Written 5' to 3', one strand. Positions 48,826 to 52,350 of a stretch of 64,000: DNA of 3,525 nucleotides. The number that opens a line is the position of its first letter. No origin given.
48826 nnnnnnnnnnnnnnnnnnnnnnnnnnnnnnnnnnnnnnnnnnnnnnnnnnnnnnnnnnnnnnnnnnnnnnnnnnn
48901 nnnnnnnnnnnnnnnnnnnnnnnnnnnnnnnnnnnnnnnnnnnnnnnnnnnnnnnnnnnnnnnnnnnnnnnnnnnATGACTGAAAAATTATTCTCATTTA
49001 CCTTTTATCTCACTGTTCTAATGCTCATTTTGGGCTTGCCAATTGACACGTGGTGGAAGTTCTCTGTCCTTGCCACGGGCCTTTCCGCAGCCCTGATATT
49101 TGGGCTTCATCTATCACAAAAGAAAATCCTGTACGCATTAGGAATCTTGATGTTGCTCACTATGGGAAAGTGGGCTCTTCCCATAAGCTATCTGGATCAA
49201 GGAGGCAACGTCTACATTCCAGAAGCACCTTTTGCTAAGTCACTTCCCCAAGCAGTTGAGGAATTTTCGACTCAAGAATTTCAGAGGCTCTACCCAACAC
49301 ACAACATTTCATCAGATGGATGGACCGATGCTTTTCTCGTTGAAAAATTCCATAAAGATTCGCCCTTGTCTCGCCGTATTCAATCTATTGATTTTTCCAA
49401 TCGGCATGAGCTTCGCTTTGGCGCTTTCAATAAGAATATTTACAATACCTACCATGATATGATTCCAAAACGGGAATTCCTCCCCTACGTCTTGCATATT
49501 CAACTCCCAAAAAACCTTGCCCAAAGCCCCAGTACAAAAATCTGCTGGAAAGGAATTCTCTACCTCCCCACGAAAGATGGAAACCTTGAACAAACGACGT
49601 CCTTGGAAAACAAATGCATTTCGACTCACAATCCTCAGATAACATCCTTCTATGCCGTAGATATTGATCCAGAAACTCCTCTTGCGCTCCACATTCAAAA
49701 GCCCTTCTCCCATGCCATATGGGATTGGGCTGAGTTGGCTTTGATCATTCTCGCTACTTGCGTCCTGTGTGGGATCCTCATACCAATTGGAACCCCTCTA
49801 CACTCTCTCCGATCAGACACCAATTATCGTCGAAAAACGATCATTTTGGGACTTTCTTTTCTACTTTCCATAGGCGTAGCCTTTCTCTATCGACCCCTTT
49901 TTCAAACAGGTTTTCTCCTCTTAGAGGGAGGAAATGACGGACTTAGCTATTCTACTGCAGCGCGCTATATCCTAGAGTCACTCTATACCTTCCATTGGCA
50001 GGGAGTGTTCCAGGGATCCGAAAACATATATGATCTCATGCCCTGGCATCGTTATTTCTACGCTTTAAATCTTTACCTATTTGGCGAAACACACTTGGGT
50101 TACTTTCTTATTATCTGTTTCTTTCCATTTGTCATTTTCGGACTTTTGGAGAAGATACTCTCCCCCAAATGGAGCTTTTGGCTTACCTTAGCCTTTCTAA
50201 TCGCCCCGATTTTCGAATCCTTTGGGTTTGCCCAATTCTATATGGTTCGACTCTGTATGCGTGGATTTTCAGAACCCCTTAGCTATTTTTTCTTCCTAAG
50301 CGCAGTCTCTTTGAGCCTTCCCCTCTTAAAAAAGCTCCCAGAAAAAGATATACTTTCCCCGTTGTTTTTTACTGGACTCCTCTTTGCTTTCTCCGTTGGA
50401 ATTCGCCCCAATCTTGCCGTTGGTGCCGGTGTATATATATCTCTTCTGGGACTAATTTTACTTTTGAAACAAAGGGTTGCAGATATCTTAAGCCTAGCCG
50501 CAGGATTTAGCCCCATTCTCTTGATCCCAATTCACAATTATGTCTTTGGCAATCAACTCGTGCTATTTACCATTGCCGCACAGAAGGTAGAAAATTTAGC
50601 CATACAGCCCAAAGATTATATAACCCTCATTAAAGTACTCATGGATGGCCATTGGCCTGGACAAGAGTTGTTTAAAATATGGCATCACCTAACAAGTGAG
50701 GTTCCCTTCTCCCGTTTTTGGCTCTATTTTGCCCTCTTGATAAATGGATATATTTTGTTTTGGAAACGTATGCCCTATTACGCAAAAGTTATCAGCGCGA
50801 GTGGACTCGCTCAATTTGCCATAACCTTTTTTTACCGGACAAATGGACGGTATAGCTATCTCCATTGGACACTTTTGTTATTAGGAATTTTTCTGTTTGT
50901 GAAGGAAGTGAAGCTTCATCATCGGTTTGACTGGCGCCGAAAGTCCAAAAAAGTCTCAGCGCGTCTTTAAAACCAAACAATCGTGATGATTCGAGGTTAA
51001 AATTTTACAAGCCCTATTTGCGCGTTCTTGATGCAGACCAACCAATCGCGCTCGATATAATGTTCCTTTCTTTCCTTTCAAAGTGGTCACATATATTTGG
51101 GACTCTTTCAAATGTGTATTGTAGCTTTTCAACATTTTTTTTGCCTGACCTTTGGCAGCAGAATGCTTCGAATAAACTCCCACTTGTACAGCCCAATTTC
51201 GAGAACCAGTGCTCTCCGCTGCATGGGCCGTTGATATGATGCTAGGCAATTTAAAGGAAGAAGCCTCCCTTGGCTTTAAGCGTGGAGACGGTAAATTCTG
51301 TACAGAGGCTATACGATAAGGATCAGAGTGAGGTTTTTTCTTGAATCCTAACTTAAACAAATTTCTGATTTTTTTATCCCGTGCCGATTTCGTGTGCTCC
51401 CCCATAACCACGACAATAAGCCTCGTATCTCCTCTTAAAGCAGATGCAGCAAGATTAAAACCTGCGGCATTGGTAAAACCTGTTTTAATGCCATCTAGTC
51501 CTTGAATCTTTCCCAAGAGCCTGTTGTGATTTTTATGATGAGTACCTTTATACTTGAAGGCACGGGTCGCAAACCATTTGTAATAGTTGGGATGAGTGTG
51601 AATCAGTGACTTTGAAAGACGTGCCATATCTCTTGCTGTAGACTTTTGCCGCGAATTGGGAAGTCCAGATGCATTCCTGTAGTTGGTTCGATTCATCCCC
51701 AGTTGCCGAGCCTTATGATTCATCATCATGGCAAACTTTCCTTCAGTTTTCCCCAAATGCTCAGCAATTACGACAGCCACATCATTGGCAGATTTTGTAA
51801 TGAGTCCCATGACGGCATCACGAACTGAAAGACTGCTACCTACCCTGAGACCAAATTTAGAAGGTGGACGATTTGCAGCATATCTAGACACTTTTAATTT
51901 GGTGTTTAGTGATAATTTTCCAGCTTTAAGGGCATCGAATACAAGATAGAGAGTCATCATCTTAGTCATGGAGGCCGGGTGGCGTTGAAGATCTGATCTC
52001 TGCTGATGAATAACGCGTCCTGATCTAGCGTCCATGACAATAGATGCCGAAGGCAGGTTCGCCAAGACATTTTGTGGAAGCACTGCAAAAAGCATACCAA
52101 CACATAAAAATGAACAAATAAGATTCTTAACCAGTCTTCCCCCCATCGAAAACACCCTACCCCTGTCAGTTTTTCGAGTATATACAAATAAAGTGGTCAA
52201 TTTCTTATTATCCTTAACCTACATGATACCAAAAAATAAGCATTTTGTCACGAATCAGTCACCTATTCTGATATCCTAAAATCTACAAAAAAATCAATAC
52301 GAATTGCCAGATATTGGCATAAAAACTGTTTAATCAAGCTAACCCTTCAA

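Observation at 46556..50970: Translationally coupled envelope-glycan module: small membrane protein, GT2 polyprenyl-phosphate glycosyltransferase, WecB epimerase, 664-aa polytopic membrane protein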

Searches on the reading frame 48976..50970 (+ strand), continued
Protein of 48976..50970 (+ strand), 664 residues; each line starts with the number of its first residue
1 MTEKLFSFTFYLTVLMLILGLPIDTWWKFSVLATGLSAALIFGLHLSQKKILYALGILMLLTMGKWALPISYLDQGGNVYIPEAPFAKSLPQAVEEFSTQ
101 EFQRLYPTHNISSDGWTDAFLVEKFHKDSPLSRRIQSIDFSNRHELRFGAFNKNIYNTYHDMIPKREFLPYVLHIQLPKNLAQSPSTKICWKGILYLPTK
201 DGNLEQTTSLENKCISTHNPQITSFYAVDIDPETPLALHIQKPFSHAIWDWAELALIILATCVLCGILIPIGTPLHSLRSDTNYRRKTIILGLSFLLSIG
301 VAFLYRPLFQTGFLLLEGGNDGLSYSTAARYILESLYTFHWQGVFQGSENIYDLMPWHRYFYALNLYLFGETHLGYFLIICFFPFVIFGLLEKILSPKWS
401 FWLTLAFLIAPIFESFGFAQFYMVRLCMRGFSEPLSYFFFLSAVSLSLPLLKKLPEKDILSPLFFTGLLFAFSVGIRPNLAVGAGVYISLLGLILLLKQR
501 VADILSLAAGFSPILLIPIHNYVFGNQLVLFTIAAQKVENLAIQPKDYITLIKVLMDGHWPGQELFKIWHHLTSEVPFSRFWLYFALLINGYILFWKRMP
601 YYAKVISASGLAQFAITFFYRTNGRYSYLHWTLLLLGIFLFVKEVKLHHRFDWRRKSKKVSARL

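Call 71: search_protein_families(library=pfam, proteins=[L026:6952-8043:+, L026:3970-4926:-, L026:3296-3961:+, L026:8047-8976:-, L016:2477-3106:+, L016:7028-8422:+, L016:8478-9080:+, L016:9087-9818:+, L050:3841-4512:+, L050:7030-7953:-], max_evalue=0.001)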
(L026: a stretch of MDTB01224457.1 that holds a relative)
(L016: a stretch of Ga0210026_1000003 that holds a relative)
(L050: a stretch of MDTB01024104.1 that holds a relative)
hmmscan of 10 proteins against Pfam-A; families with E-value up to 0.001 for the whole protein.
L026:6952-8043:+ (363 aa): 3 families
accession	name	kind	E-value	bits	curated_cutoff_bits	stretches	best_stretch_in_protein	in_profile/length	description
PF00535.33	Glycos_transf_2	-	2.1e-32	112.8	23.3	1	4-169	1-166/168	Glycosyl transferase family 2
PF04138.20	GtrA_DPMS_TM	-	1.3e-17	64.5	26.1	1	240-360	2-117/117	GtrA/DPMS, transmembrane domain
PF13641.12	Glyco_tranf_2_3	-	8.8e-07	29.6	27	1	3-171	3-175/230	Glycosyltransferase like family 2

L026:3970-4926:- (318 aa): 5 families
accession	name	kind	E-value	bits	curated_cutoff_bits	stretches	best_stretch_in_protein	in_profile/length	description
PF07859.19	Abhydrolase_3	-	5.5e-60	203.1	25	1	86-294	1-209/210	alpha/beta hydrolase fold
PF20434.5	BD-FAE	-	3.5e-18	66.3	26.8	1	79-177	9-110/215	BD-FAE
PF10340.15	Say1_Mug180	-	1e-08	34.9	21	1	75-234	115-279/374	Steryl acetyl hydrolase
PF01738.24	DLH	-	1.6e-05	25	21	0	255-312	148-207/217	Dienelactone hydrolase family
PF00326.27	Peptidase_S9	-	0.00019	21.4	22.6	1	152-302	60-198/213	Prolyl oligopeptidase family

L026:3296-3961:+ (221 aa): 6 families
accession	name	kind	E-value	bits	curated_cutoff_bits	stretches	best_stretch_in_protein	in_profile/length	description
PF13614.12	AAA_31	-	2.9e-14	53.8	27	1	4-51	2-48/177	AAA domain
PF01656.29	CbiA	-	3.2e-13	50.2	25.4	1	6-194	1-122/125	CobQ/CobB/MinD/ParA nucleotide binding domain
PF10609.15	ParA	-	2.6e-10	40.6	27.1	1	2-59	2-58/246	NUBPL iron-transfer P-loop NTPase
PF06564.18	CBP_BcsQ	-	4.2e-05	23.6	21.3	0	4-43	2-40/234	Cellulose biosynthesis protein BcsQ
PF02374.21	ArsA_ATPase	-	0.00012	21.8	24.3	1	12-46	9-42/305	Anion-transporting ATPase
PF09140.17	MipZ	-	0.0003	20.6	20.7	1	5-68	2-64/262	ATPase MipZ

L026:8047-8976:- (309 aa): 6 families
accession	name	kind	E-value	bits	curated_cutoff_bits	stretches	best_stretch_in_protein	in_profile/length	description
PF00005.33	ABC_tran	-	1.9e-38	132.6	25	1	29-171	1-137/137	ABC transporter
PF13304.12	AAA_21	-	6.6e-12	46.5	27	1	89-200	166-298/304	AAA domain, putative AbiEii toxin, Type IV TA system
PF03193.22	RsgA_GTPase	-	3.9e-05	24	30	1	13-70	81-137/174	RsgA GTPase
PF02463.25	SMC_N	-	0.00038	20.4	40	0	40-57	25-42/220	RecF/RecN/SMC N terminal domain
PF13401.12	AAA_22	-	0.00044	21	27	0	39-204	5-128/130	AAA domain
PF13555.12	AAA_29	-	0.00047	20.3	27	1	34-57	17-40/61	P-loop containing region of AAA domain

L016:2477-3106:+ (209 aa): 1 family
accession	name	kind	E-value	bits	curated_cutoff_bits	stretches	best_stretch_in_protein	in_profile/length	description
PF09335.16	VTT_dom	-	0.00015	22.7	33.9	1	52-167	1-122/123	VTT domain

L016:7028-8422:+ (464 aa): 2 families
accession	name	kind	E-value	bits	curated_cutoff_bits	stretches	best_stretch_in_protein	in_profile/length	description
PF03441.19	FAD_binding_7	-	4.8e-92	307.4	27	1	263-463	1-203/203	FAD binding domain of DNA photolyase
PF00875.24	DNA_photolyase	-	4.7e-43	147.4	26.6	1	6-150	1-154/164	DNA photolyase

L016:8478-9080:+ (200 aa): 1 family
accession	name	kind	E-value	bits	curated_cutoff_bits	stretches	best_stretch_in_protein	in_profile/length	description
PF02698.23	DUF218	-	3.6e-17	63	27.6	1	43-161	2-113/133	DUF218 domain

L016:9087-9818:+ (243 aa): 1 family
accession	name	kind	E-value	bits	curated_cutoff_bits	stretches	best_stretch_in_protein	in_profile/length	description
PF01553.26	Acyltransferase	-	4.3e-21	75.5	23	1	61-185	3-131/132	Acyltransferase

L050:3841-4512:+ (223 aa): 5 families
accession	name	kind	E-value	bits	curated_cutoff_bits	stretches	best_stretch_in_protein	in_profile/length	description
PF13614.12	AAA_31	-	1e-11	45.6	27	1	5-65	3-63/177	AAA domain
PF01656.29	CbiA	-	3.3e-11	43.7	25.4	1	7-191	2-119/125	CobQ/CobB/MinD/ParA nucleotide binding domain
PF10609.15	ParA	-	3.4e-08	33.7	27.1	1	4-73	4-73/246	NUBPL iron-transfer P-loop NTPase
PF09140.17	MipZ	-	0.00021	21.1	20.7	1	7-119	4-128/262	ATPase MipZ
PF02374.21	ArsA_ATPase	-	0.00063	19.5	24.3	0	12-48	9-44/305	Anion-transporting ATPase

L050:7030-7953:- (307 aa): 8 families
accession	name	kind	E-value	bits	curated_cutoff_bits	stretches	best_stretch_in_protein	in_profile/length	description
PF00005.33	ABC_tran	-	9.2e-36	123.9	25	1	26-168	1-137/137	ABC transporter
PF13304.12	AAA_21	-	8.3e-14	52.8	27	1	86-197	166-298/304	AAA domain, putative AbiEii toxin, Type IV TA system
PF03193.22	RsgA_GTPase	-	9.2e-05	22.8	30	1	18-63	89-134/174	RsgA GTPase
PF02463.25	SMC_N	-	0.00011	22.1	40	0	23-54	10-42/220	RecF/RecN/SMC N terminal domain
PF01695.23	IstB_IS21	-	0.00022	21.2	24.1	0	3-54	60-110/238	IstB-like ATP binding protein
PF13401.12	AAA_22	-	0.00059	20.6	27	0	36-196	5-123/130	AAA domain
PF00004.35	AAA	-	0.00072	20.4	21.2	0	40-199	2-111/131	ATPase family associated with various cellular activities (AAA)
PF13555.12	AAA_29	-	0.00082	19.5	27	0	30-53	16-39/61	P-loop containing region of AAA domain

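Call 76: search_protein_families(library=pfam, alignment_id=A7, max_evalue=0.01)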
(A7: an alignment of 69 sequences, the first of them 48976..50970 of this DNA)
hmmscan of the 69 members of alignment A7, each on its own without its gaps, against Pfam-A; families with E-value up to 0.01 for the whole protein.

A. member 1, window:48976-50970:+ (664 aa): 0 families

B. families by the number of members that match (of 69 scanned): 6 families
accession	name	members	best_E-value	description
PF13231.12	PMT_2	2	5.3e-05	Dolichyl-phosphate-mannose-protein mannosyltransferase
PF17292.8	POB3_N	1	0.00053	POB3-like N-terminal PH domain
PF07695.17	7TMR-DISM_7TM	1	0.00066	7TM diverse intracellular signalling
PF05241.17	EBP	1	0.0015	EXPERA (EXPanded EBP superfamily)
PF11755.13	DUF3311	1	0.0067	Protein of unknown function (DUF3311)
PF16015.10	Promethin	1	0.0088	Promethin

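Call 82: list_cluster_members(proteins=[P0011, P0015, P0016, P0017, P0018, P0020, P0030, P0040, P0060, P0100])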
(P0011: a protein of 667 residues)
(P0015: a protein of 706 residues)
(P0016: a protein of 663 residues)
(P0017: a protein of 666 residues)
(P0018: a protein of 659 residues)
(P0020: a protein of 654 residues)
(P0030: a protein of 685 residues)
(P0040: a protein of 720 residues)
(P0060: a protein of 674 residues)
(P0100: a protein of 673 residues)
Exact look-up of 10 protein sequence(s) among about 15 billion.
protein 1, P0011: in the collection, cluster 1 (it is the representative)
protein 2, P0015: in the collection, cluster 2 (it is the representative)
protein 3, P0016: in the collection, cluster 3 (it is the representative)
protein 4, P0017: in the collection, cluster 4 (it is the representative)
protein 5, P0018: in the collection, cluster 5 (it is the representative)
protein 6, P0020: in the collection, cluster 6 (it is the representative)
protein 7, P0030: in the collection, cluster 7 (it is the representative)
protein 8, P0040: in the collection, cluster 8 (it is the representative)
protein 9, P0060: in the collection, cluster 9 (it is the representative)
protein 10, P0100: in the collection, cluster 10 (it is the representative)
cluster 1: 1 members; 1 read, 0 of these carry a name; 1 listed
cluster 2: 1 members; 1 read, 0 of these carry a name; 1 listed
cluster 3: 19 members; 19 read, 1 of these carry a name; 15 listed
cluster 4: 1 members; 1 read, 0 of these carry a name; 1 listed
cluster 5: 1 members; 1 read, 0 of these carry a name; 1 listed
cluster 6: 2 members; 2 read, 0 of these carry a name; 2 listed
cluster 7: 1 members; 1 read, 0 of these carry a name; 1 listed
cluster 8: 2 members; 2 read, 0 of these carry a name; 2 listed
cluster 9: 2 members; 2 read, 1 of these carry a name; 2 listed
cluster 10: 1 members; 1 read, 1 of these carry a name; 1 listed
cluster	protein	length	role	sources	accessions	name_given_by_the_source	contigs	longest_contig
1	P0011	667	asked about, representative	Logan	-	-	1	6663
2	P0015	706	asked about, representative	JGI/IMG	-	-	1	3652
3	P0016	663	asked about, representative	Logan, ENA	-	-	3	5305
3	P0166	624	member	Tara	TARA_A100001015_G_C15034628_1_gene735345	strand:- start:1867 stop:3741 length:1875 start_codon:yes stop_codon:yes ...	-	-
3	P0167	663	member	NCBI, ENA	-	-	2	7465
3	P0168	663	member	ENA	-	-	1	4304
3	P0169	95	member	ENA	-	-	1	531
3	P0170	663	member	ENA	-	-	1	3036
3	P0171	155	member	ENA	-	-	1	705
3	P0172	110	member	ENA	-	-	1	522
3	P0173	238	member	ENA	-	-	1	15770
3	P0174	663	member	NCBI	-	-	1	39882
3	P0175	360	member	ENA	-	-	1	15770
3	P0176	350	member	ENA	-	-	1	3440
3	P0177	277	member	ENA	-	-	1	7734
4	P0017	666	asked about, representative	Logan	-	-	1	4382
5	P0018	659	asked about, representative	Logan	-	-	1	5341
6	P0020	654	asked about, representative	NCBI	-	-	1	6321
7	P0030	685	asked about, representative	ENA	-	-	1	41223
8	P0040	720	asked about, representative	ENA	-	-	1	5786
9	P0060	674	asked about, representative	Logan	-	-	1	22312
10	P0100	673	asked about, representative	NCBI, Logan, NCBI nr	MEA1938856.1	MAG: hypothetical protein U9N14_07180 [Pseudomonadota bacterium] | hypothetical protein [Pseudomonadota bacterium]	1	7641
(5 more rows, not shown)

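Call 89: find_encoding_contigs(protein=P0011, flank=6000, max_places=2)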
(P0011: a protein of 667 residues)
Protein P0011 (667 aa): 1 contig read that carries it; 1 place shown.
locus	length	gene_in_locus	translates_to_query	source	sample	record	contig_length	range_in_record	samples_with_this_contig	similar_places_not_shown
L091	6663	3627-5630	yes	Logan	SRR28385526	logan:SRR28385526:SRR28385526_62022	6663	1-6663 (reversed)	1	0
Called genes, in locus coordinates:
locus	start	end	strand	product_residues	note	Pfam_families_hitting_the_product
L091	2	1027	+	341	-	?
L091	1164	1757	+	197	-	-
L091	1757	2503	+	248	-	PF00535:Glycos_transf_2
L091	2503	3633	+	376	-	PF02350:Epimerase_2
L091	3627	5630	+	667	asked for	-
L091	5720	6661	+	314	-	?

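Call 90: find_encoding_contigs(protein=P0012, flank=6000, max_places=2)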
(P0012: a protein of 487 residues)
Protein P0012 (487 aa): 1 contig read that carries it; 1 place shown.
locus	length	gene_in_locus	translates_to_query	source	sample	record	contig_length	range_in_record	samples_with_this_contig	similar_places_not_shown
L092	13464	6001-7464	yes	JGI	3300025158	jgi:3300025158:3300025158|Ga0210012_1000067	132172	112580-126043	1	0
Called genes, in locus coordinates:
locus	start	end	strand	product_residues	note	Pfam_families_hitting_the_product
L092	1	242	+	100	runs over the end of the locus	-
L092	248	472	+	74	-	-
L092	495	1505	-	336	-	PF06258:Mito_fiss_Elm1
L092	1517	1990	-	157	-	PF03449:GreA_GreB_N, PF01272:GreA_GreB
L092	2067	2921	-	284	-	PF01218:Coprogen_oxidas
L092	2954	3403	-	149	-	PF00588:SpoU_methylase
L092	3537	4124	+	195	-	-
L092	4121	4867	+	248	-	PF00535:Glycos_transf_2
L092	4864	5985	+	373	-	PF02350:Epimerase_2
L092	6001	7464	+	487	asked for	-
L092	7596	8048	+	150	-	-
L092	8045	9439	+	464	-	PF00875:DNA_photolyase, PF03441:FAD_binding_7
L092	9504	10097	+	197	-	PF02698:DUF218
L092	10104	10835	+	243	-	PF01553:Acyltransferase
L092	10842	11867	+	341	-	PF09898:DUF2125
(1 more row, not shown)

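Call 97: search_protein_families(library=ncbifam, alignment_id=A7, max_evalue=0.01)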
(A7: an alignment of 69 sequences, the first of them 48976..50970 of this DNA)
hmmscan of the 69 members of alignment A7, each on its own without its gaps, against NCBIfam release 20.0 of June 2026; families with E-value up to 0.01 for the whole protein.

A. member 1, window:48976-50970:+ (664 aa): 0 families

B. families by the number of members that match (of 69 scanned): 4 families
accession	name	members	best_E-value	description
NF047440.1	LA3751_2_3_fam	8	2e-06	LA_3751/LA_3752 family putative glycosyltransferase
NF003014.0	PRK03854.1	1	0.00024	glucans biosynthesis protein MdoC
TIGR04126.1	PGF_CTERM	1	0.0038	PGF-CTERM sorting domain-containing protein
TIGR01667.1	YCCS_YHFK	1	0.0082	YccS/YhfK family putative transporter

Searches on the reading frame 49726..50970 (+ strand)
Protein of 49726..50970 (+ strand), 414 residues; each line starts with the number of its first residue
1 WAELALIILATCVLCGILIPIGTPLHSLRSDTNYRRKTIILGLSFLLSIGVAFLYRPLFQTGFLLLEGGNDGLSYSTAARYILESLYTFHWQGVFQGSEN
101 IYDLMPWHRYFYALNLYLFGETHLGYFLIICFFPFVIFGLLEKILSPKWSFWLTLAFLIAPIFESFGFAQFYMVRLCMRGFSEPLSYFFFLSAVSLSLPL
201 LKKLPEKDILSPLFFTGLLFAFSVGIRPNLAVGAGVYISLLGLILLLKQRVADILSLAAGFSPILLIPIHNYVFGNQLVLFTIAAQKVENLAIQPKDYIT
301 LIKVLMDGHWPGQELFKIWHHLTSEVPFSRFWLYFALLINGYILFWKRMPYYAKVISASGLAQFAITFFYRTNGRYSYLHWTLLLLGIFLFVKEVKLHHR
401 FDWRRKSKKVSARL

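Call 26: search_protein_families(library=pfam, proteins=[window:49726-50970:+], max_evalue=10)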
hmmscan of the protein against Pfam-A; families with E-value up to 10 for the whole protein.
window:49726-50970:+ (414 aa): 1 family
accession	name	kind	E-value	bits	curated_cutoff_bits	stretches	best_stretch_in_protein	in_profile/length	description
PF18608.7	XAF1_C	-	0.25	11.4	25.8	1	5-23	13-31/54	XIAP-associated factor 1 C-terminal domain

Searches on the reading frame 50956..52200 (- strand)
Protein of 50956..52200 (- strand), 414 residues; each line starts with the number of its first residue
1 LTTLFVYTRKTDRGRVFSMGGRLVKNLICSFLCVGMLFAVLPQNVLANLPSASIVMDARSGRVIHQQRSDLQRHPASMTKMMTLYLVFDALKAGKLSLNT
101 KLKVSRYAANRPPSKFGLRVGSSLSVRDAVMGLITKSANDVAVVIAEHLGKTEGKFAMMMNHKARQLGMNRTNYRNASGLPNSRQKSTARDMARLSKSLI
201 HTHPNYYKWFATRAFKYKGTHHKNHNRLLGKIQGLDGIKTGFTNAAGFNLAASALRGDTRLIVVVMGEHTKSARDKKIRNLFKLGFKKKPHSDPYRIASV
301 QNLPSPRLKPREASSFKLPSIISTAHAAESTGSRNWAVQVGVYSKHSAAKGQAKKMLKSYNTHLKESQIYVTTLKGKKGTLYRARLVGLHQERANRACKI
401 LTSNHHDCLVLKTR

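Call 5: search_protein_families(library=pfam, proteins=[window:50956-52200:-], max_evalue=0.01)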
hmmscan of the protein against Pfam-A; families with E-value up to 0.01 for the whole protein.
window:50956-52200:- (414 aa): 4 families
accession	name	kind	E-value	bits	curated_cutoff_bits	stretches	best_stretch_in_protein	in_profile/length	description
PF00768.25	Peptidase_S11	-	1.3e-62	211.9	27.6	1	52-269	14-238/239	D-alanyl-D-alanine carboxypeptidase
PF13354.11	Beta-lactamase2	-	8.9e-12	45.2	22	1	57-200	6-147/214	Beta-lactamase enzyme family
PF05036.18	SPOR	-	6.2e-05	23.7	21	1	333-411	2-75/76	SPOR domain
PF00144.29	Beta-lactamase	-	0.0099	15.5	27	0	76-108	53-83/329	Beta-lactamase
